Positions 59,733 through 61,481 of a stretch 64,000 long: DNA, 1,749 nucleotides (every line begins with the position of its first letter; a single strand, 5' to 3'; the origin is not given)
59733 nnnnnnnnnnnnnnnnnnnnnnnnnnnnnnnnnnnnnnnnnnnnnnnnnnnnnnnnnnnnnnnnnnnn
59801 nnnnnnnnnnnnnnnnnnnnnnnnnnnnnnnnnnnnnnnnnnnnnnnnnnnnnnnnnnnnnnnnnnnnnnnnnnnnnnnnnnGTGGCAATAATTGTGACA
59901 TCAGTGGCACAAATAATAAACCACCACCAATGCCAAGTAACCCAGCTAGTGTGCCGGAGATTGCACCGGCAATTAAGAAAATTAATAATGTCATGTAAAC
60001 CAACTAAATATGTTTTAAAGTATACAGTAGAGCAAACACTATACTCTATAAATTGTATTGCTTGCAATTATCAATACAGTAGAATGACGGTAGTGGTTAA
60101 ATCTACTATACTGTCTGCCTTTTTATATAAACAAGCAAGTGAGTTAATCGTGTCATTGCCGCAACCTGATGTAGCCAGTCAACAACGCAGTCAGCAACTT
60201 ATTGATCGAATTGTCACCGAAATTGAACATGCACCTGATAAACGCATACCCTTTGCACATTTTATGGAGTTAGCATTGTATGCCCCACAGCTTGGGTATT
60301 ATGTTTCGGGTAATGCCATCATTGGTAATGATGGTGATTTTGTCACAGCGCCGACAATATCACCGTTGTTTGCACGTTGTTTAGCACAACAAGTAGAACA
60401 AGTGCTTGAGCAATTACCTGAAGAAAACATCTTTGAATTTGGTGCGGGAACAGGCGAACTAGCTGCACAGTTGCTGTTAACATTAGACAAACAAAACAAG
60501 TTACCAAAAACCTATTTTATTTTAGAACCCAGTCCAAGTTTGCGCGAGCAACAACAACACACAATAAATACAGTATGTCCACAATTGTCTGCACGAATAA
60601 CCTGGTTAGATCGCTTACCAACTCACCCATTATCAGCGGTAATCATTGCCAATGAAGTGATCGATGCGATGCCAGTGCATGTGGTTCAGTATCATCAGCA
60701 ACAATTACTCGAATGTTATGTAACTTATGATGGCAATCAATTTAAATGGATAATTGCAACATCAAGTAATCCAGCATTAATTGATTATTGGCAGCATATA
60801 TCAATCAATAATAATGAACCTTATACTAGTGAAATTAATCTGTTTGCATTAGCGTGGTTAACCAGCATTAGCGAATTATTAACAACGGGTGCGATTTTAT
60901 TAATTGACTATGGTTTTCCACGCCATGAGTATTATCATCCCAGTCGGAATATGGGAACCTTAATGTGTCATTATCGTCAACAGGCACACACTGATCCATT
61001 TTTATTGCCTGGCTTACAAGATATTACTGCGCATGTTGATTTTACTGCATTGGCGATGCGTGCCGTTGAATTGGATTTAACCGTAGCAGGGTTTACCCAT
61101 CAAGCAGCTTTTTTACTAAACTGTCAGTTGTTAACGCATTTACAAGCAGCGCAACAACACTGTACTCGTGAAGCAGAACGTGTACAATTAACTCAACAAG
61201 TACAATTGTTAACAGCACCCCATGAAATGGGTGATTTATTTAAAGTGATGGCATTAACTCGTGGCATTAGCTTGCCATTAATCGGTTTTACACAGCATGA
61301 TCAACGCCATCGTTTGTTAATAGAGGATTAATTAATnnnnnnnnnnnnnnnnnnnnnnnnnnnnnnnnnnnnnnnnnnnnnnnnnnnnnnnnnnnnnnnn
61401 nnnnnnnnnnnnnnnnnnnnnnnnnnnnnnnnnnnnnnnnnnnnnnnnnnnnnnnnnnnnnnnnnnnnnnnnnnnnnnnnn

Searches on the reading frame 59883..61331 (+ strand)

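Call 17: search_protein_families(library=ncbifam, proteins=[window:59883-61331:+], max_evalue=1e-10)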
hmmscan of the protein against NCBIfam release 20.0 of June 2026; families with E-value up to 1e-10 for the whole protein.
window:59883-61331:+ (482 aa): 0 families

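Call 84: search_protein_families(library=pfam, proteins=[window:59883-61331:+], max_evalue=0.001)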
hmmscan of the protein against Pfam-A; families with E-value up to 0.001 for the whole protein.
window:59883-61331:+ (482 aa): 1 family
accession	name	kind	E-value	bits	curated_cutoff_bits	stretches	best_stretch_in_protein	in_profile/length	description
PF02636.23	Methyltransf_28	-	1.6e-66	224.7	23.3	1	166-404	1-248/249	Putative S-adenosyl-L-methionine-dependent methyltransferase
